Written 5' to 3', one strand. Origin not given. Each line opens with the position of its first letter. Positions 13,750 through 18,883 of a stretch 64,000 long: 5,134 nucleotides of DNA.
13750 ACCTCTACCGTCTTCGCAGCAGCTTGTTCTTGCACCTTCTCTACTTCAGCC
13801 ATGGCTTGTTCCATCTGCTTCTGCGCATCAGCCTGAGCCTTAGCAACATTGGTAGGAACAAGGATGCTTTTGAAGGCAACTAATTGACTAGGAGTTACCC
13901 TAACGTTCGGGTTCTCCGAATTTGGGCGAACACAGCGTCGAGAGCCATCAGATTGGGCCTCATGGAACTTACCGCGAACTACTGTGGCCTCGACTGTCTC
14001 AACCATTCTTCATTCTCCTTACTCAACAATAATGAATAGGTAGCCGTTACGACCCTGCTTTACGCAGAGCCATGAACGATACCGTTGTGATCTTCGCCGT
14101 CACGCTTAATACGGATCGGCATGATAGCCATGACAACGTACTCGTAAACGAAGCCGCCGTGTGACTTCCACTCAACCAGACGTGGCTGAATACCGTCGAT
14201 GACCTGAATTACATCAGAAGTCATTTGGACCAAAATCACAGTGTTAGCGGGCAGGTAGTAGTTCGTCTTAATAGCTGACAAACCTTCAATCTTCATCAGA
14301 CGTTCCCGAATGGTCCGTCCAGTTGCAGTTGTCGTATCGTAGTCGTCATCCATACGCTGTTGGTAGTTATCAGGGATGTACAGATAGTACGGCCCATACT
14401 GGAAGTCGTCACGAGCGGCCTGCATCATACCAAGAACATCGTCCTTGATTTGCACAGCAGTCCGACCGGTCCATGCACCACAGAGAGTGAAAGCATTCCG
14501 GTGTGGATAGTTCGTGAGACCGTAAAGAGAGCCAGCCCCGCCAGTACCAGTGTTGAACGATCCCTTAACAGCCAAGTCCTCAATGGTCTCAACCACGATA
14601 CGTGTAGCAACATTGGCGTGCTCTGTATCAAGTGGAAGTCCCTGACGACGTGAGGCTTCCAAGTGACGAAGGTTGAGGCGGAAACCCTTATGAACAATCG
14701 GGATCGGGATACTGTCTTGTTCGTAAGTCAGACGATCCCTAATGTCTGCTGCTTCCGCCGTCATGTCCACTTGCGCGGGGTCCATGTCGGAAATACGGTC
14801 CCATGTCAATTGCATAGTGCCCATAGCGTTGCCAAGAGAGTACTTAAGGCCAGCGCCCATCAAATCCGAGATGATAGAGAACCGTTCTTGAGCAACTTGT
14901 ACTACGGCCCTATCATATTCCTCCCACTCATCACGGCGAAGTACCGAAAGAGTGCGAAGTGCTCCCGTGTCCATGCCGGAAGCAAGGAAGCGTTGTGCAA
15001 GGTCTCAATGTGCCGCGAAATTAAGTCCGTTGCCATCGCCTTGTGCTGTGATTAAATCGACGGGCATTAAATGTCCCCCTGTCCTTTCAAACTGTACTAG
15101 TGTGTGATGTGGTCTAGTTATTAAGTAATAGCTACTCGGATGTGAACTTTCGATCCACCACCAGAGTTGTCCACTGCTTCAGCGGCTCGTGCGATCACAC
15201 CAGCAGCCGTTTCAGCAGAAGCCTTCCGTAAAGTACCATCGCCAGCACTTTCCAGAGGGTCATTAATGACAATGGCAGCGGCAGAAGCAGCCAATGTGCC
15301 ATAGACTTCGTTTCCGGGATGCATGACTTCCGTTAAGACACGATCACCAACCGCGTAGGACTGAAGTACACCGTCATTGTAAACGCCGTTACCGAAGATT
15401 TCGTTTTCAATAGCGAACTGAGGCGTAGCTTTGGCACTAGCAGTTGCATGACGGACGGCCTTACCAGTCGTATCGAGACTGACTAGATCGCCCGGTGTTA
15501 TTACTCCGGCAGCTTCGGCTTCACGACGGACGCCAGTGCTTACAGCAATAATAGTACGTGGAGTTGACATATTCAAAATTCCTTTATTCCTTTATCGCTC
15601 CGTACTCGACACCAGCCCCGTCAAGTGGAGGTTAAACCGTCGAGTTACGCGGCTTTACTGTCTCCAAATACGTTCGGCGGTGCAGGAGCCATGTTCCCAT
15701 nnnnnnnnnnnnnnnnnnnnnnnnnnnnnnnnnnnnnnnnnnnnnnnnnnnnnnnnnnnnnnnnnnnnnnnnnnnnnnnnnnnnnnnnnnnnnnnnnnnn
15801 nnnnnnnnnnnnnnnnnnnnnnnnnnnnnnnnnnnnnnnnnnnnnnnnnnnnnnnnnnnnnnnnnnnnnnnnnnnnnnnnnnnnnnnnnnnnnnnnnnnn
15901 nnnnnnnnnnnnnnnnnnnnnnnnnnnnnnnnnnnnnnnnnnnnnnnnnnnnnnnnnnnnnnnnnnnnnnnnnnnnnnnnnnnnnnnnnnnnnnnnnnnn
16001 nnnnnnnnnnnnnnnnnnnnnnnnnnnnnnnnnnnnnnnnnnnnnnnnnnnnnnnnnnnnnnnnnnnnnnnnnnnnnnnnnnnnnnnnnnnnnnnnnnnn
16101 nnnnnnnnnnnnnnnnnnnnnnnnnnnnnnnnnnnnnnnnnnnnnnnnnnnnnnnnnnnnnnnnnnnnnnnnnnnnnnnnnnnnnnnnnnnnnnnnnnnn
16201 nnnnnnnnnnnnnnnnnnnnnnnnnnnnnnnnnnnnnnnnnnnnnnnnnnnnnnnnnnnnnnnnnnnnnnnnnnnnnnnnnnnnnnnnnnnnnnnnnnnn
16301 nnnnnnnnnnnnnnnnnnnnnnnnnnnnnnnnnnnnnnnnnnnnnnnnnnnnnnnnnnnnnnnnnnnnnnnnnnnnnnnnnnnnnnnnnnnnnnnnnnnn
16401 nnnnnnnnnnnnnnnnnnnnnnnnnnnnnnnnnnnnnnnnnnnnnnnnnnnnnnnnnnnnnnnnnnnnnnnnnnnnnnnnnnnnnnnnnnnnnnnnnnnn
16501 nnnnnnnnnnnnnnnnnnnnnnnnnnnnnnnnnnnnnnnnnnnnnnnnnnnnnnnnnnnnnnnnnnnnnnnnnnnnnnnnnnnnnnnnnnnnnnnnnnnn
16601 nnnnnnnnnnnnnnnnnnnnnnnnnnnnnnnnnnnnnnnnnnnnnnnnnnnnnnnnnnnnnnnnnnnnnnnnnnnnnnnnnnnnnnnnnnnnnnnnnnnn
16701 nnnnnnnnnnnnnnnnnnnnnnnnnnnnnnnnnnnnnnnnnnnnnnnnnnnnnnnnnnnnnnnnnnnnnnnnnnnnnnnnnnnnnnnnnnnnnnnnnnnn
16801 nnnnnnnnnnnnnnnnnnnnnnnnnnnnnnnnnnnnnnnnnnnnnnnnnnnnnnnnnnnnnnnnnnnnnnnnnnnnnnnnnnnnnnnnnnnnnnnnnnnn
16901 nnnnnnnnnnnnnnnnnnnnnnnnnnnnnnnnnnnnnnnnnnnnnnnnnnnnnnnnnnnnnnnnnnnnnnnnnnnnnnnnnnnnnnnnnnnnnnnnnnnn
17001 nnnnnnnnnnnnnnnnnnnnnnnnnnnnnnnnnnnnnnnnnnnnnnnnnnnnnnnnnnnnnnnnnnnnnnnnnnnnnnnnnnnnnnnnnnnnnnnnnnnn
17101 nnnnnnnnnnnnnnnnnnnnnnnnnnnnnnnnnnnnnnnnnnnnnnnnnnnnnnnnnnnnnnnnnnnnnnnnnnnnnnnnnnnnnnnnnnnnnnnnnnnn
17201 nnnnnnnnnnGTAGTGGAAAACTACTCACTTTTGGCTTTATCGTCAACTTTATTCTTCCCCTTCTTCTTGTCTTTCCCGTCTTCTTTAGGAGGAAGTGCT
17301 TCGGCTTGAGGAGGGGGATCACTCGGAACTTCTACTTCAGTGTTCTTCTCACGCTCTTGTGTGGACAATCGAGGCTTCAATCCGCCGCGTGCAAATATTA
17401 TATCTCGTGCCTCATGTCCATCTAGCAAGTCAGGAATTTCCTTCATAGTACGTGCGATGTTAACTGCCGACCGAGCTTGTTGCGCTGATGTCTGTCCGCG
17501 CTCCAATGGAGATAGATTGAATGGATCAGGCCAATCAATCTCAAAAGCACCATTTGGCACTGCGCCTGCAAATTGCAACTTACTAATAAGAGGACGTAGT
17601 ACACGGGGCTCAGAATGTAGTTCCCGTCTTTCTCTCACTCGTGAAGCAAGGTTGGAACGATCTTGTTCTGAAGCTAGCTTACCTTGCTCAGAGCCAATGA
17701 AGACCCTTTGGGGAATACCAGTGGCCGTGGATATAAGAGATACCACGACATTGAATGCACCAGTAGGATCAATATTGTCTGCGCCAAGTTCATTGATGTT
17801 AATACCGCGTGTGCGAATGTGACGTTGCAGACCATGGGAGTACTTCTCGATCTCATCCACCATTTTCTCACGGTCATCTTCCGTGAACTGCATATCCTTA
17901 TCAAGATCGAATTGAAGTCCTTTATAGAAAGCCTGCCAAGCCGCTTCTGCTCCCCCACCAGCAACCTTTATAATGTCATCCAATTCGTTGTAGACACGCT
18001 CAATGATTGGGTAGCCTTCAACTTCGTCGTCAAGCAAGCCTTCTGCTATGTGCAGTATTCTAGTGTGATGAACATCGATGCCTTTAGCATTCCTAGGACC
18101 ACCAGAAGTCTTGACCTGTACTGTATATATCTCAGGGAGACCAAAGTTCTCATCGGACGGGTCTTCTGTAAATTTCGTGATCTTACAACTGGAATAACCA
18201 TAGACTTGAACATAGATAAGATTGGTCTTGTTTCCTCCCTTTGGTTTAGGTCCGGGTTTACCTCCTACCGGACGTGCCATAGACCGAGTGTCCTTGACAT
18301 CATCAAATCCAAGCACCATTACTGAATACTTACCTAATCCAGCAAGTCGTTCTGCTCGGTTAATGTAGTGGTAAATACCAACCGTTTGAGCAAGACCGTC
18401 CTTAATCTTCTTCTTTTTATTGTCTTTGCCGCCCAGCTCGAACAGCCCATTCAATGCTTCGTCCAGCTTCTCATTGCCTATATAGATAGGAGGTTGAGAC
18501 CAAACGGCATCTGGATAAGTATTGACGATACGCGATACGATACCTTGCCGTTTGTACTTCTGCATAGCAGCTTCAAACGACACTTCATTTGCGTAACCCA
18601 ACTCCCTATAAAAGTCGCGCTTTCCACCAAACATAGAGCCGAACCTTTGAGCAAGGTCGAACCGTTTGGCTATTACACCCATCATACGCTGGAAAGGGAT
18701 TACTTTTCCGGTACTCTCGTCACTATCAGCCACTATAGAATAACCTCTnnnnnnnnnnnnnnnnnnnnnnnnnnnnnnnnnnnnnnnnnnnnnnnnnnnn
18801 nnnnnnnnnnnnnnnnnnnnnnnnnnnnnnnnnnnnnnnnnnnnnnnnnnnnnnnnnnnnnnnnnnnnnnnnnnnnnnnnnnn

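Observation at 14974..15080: In-frame UGA at codon 21 of the major capsid gene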

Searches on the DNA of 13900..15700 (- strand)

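Call 9: search_dna_similar(query=window:13900-15700:-, collection=phages, mode=distant, max_rows=30)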
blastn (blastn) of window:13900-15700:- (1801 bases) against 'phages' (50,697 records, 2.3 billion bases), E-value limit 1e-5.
No match.

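Call 58: search_rna_families(source=window, start=14700, end=15300, threshold=evalue, max_evalue=1)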
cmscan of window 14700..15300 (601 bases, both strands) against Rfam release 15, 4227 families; matches with E-value up to 1: 0.
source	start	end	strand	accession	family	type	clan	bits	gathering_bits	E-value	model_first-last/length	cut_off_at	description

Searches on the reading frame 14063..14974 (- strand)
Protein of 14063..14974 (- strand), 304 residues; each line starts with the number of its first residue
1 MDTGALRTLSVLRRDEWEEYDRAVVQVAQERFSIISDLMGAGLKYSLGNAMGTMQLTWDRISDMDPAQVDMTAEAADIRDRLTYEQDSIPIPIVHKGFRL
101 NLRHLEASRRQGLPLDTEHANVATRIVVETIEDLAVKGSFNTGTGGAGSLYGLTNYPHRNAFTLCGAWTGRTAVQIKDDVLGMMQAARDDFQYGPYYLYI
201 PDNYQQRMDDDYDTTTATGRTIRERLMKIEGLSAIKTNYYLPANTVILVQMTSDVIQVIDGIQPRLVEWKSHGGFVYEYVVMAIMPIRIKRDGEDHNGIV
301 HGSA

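Call 8: search_protein_families(library=pfam, proteins=[window:14063-14974:-], max_evalue=0.01)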
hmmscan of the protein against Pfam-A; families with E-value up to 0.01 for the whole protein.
window:14063-14974:- (304 aa): 3 families
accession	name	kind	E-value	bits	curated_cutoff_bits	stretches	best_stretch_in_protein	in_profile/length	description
PF19774.5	DUF6260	-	6.7e-27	94.7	26.6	1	11-302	6-301/301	Family of unknown function (DUF6260)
PF09950.15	Major_capside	-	7.9e-07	29.1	26.8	1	83-190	19-126/251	Major capsid protein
PF04454.18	Linocin_M18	-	1.1e-06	28.5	24.3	1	83-229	67-199/253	Encapsulating protein for peroxidase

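Call 10: find_related_loci(query=window:14063-14974:-, collection=viral_contigs, flank=3000)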
Query window:14063-14974:- (304 aa) in viral_contigs; peptide patterns used: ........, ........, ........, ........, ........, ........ (x = any residue, [..] = any of these).
1 stretches matched a pattern, but none encodes a relative of the query by tblastn (E <= 1e-3).

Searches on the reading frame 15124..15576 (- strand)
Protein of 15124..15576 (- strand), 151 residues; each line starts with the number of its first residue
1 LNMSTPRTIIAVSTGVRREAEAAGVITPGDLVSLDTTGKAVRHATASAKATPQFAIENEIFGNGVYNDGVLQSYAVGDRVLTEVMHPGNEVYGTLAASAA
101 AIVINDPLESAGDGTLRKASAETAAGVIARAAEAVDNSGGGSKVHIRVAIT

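Call 8: search_protein_families(library=pfam, proteins=[window:15124-15576:-], max_evalue=0.01)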
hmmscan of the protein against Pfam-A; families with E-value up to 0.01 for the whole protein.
window:15124-15576:- (151 aa): 1 family
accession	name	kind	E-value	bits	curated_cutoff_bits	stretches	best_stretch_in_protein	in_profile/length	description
PF09956.15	Phage_cement_2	-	0.00063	20.5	24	0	14-49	47-82/103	Phage cement protein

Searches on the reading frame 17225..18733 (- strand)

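Call 8: search_protein_families(library=pfam, proteins=[window:17225-18733:-], max_evalue=0.01)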
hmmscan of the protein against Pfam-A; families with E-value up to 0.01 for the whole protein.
window:17225-18733:- (503 aa): 1 family
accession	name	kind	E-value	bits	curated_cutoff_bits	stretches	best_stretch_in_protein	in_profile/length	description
PF06381.16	Phage_portal_3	-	5.4e-25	88.3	33.8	1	59-422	6-354/357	Phage portal protein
